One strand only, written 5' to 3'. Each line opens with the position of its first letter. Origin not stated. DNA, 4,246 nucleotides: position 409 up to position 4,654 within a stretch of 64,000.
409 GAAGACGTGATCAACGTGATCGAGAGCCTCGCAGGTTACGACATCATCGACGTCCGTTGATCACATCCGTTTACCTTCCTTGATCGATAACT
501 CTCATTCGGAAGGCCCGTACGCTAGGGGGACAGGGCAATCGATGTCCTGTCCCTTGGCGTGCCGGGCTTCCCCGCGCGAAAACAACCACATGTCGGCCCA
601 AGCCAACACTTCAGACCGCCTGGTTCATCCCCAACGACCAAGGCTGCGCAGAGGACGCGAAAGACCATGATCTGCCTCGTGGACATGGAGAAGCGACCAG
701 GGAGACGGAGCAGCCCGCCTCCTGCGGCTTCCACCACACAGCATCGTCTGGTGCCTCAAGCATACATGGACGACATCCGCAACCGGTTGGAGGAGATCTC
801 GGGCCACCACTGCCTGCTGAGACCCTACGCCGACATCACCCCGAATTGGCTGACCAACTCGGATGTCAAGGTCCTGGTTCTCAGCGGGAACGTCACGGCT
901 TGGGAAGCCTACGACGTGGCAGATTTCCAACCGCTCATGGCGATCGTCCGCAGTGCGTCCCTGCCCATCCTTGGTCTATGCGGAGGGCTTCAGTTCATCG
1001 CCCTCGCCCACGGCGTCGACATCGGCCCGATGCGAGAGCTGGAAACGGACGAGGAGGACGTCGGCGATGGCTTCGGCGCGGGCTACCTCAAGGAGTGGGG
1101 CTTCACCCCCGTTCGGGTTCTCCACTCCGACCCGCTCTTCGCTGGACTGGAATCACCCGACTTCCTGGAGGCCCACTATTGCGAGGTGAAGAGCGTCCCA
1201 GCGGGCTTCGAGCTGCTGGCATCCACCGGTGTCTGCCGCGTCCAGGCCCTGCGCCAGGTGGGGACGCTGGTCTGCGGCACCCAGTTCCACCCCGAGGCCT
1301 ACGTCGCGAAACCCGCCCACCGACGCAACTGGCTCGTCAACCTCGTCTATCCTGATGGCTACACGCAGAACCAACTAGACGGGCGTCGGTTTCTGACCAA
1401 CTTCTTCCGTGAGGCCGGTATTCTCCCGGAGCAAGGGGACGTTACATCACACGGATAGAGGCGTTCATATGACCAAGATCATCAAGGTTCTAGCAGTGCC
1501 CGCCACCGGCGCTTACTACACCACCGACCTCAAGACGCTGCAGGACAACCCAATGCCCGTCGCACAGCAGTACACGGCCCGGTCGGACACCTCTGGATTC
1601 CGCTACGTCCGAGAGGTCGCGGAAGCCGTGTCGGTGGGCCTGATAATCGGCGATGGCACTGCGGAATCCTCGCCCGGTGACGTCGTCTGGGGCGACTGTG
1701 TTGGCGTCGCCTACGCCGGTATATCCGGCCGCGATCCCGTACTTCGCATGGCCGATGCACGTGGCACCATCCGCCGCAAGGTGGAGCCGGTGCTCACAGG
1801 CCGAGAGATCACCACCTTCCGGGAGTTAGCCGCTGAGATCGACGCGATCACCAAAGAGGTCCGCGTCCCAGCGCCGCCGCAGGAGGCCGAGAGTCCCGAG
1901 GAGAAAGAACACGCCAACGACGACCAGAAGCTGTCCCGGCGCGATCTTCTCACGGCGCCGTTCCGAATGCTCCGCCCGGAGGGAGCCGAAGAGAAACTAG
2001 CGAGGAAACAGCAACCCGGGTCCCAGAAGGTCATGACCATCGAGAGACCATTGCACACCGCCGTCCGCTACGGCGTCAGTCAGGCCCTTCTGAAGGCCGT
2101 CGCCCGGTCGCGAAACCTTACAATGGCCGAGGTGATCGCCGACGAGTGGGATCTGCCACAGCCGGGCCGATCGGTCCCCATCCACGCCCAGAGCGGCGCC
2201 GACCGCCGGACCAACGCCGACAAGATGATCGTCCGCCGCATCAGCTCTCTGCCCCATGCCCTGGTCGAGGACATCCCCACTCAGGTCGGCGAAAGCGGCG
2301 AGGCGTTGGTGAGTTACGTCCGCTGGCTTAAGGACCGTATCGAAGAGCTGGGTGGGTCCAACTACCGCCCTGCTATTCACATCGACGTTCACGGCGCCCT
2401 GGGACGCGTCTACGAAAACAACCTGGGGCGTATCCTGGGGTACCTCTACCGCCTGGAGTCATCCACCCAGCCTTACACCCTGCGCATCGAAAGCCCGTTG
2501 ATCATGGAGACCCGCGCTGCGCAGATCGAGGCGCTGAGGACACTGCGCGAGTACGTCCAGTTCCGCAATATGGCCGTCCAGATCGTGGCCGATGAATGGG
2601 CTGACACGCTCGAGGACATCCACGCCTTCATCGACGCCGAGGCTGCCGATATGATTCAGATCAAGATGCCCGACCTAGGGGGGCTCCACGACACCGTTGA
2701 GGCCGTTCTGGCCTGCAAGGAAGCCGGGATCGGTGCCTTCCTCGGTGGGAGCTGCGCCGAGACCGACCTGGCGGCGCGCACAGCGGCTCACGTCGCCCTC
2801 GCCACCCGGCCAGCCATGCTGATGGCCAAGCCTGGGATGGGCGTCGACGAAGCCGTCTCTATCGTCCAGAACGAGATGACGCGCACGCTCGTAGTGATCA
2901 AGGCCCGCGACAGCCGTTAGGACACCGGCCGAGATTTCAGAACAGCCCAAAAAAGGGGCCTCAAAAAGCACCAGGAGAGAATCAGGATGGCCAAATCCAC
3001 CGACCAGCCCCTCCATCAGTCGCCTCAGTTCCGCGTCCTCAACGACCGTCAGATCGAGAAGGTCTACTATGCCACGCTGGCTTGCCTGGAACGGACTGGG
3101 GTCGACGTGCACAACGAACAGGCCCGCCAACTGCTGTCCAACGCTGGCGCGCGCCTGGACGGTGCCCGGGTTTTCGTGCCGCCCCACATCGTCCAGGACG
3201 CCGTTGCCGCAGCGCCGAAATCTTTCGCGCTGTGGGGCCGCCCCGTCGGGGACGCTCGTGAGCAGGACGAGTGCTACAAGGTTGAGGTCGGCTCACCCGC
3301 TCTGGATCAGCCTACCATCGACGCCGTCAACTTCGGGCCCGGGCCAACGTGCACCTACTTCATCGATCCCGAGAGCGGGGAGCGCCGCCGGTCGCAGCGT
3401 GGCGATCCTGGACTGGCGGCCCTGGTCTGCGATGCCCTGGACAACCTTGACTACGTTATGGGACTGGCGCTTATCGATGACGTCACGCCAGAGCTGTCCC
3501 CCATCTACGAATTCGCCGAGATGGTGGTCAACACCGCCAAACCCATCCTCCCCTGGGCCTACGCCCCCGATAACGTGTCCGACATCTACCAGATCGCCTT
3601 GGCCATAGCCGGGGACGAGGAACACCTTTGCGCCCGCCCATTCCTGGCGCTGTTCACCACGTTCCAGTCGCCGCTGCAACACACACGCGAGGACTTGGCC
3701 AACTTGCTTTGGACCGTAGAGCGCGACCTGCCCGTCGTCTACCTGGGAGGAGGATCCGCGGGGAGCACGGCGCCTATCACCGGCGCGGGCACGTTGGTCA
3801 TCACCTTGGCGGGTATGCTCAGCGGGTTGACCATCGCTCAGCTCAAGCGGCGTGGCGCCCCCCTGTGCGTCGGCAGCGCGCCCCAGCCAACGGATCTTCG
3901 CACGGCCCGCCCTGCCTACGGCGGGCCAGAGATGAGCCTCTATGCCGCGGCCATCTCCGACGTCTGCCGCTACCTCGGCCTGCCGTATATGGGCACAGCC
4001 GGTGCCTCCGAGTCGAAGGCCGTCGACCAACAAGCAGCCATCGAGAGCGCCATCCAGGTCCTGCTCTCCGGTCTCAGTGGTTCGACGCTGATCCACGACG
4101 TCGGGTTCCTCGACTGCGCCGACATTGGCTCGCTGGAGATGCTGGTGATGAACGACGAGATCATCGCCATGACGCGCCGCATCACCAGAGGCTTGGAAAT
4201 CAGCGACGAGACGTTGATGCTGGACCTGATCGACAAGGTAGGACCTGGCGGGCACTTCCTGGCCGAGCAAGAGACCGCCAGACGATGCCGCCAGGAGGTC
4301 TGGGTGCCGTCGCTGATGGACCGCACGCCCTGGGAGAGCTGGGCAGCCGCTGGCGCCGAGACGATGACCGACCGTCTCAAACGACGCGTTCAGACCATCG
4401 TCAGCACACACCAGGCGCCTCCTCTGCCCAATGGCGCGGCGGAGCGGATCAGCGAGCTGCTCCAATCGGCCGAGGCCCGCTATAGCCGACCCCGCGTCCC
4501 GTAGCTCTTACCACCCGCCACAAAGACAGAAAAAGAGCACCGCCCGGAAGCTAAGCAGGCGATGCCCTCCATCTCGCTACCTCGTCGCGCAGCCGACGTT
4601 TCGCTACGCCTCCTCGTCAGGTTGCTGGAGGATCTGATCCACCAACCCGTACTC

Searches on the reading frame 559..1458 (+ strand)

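Call 70: search_protein_families(library=pfam, proteins=[window:559-1458:+], max_evalue=0.00001)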
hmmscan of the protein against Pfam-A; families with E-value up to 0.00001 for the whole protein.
window:559-1458:+ (299 aa): 1 family
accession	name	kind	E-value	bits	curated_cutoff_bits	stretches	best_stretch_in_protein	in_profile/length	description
PF00117.34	GATase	-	2.8e-11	43.9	22.8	1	99-248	39-174/190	Glutamine amidotransferase class-I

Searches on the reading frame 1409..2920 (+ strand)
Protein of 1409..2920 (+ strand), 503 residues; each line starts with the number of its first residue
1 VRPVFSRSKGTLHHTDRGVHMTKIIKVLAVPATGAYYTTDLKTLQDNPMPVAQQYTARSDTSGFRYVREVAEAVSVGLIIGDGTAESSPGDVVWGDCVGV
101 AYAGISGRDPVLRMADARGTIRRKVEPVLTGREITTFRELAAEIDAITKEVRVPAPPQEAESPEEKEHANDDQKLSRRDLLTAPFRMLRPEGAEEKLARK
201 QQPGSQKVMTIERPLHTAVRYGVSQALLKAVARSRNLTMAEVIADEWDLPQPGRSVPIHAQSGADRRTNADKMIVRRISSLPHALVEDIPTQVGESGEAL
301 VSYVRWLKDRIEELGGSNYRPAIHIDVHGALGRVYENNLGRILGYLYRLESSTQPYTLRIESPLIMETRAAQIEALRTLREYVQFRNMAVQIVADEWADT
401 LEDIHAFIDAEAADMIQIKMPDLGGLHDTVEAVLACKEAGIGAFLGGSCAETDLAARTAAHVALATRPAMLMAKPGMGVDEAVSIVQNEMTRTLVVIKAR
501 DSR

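Call 70: search_protein_families(library=pfam, proteins=[window:1409-2920:+], max_evalue=0.00001)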
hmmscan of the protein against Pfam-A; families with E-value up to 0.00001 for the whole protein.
window:1409-2920:+ (503 aa): 3 families
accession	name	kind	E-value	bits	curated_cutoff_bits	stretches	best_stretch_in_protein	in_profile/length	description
PF07476.17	MAAL_C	-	1.3e-101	339.4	27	1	255-498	6-248/249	Methylaspartate ammonia-lyase C-terminus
PF05034.18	MAAL_N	-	7.5e-41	139.9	27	2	23-150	2-122/159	Methylaspartate ammonia-lyase N-terminus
PF13378.12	MR_MLE_C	-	4.9e-12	46.5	29.4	1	360-471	75-176/219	Enolase C-terminal domain-like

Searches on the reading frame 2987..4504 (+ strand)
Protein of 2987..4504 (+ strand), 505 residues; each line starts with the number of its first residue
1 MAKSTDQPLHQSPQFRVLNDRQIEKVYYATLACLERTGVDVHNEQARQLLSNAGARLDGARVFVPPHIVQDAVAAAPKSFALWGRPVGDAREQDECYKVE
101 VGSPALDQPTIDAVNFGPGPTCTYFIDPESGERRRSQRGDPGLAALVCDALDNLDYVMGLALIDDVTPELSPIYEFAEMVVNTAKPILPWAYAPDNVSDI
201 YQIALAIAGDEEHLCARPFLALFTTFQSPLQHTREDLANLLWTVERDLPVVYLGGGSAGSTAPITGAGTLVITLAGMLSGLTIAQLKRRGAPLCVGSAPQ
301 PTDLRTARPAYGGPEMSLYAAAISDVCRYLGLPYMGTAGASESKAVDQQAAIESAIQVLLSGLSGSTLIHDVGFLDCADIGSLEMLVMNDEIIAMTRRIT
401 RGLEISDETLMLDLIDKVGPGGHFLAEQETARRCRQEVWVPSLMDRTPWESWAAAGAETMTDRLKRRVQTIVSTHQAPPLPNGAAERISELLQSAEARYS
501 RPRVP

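Call 70: search_protein_families(library=pfam, proteins=[window:2987-4504:+], max_evalue=0.00001)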
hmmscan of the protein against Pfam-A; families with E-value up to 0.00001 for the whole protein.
window:2987-4504:+ (505 aa): 1 family
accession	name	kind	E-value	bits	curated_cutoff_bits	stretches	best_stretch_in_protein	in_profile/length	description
PF06253.16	MTTB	-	2.9e-74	250.3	25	1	6-491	22-491/500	Trimethylamine methyltransferase (MTTB)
